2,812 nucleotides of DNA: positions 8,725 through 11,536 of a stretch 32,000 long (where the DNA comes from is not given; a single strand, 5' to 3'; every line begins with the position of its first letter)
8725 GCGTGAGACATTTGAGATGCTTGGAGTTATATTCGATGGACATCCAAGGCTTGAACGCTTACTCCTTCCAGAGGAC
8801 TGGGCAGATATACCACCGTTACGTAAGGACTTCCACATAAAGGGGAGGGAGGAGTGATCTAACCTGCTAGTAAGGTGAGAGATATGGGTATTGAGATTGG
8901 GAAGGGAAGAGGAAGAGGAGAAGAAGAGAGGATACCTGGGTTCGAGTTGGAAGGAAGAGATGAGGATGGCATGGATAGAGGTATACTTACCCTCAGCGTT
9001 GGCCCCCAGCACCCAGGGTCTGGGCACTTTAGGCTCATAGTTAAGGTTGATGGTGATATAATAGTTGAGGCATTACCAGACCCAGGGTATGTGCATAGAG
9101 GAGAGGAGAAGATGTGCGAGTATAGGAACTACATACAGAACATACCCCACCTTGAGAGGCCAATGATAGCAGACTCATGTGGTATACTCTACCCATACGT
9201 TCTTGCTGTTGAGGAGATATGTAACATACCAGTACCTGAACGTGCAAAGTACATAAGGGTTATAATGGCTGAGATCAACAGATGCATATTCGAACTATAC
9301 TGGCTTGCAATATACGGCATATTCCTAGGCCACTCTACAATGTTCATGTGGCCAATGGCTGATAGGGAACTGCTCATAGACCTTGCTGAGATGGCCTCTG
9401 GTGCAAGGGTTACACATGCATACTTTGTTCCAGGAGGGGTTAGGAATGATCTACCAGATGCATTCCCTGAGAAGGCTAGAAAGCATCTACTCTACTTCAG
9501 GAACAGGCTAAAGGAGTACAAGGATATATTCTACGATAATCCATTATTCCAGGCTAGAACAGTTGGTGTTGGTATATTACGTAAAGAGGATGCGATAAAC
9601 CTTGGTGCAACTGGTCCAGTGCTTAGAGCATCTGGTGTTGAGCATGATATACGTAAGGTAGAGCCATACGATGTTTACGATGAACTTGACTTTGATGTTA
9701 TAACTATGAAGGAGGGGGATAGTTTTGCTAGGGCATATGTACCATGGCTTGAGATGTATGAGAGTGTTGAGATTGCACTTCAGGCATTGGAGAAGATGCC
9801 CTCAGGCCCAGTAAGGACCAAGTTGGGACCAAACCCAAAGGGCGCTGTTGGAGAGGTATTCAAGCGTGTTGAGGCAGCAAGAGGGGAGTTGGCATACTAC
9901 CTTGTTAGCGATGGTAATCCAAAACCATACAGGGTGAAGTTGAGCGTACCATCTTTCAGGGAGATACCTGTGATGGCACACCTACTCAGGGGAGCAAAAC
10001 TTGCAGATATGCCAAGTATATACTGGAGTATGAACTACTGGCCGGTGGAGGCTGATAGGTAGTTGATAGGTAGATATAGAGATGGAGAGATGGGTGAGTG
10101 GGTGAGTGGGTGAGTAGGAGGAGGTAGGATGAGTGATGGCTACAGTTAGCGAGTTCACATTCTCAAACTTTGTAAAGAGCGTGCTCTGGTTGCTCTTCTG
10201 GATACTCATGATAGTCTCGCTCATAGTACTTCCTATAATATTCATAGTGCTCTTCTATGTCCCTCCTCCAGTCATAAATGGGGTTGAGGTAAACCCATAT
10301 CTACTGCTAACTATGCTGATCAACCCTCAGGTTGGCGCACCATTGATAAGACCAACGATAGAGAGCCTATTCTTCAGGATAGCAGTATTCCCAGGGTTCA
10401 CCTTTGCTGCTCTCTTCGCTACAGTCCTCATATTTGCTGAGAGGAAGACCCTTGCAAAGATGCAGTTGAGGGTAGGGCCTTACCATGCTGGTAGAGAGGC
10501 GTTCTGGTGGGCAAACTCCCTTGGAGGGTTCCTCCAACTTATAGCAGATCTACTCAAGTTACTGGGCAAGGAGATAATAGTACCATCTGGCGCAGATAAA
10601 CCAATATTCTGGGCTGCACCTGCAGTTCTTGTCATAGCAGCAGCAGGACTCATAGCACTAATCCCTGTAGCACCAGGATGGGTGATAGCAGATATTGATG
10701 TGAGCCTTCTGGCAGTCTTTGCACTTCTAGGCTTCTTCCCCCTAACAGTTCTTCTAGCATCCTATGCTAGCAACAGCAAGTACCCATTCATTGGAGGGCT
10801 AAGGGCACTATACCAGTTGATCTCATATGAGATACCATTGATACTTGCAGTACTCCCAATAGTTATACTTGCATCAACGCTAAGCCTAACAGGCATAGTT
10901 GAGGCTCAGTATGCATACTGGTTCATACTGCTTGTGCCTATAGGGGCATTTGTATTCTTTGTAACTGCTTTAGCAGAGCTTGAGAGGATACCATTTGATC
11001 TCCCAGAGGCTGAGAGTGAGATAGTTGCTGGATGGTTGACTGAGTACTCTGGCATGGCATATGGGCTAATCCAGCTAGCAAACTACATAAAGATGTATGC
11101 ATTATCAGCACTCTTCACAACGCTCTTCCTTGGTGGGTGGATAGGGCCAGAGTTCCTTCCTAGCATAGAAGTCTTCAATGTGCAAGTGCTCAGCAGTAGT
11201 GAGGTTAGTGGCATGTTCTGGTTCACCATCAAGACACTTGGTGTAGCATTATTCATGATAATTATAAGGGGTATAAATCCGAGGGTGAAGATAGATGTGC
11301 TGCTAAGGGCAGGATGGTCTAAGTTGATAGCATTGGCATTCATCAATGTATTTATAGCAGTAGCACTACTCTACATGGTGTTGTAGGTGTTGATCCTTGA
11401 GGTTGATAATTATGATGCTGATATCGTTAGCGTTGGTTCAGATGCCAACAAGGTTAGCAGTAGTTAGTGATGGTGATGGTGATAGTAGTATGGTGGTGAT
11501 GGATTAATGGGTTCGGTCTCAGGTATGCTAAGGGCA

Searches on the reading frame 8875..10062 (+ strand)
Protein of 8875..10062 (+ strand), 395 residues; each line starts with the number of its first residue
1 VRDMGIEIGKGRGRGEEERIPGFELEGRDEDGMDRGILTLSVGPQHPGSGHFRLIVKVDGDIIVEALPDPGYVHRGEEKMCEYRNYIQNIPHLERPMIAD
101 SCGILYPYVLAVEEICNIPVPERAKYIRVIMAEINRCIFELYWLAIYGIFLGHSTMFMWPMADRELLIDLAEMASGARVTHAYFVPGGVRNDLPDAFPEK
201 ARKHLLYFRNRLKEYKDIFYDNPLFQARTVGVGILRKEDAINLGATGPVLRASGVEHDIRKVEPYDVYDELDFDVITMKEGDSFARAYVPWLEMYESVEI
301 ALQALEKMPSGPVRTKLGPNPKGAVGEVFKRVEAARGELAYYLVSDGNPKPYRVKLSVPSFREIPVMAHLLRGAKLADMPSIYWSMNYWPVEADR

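Call 30: search_protein_families(library=pfam, proteins=[window:8875-10062:+], max_evalue=0.00001)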
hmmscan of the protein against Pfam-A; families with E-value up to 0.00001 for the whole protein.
window:8875-10062:+ (395 aa): 1 family
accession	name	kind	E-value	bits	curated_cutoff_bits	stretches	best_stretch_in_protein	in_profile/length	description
PF00346.24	Complex1_49kDa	-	6.6e-82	275.1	24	2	151-315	2-166/271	Respiratory-chain NADH dehydrogenase, 49 Kd subunit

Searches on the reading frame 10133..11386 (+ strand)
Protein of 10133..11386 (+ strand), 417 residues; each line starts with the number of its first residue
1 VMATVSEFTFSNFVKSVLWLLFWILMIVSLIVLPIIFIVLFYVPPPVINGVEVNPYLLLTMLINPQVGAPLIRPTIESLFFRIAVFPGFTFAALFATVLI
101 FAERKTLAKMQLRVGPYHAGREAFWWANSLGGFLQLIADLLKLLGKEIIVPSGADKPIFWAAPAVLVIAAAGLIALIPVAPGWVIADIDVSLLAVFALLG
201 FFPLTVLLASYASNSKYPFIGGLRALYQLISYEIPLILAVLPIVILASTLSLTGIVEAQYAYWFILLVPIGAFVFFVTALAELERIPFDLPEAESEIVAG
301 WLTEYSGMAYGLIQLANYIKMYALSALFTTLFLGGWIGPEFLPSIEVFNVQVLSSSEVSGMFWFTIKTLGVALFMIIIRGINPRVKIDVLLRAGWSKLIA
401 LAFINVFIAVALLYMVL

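Call 30: search_protein_families(library=pfam, proteins=[window:10133-11386:+], max_evalue=0.00001)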
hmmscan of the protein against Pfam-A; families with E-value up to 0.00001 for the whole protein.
window:10133-11386:+ (417 aa): 1 family
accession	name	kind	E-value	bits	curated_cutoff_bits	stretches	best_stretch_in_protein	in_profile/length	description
PF00146.26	NADHdh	-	6.8e-95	318.3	27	1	90-409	8-297/298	NADH dehydrogenase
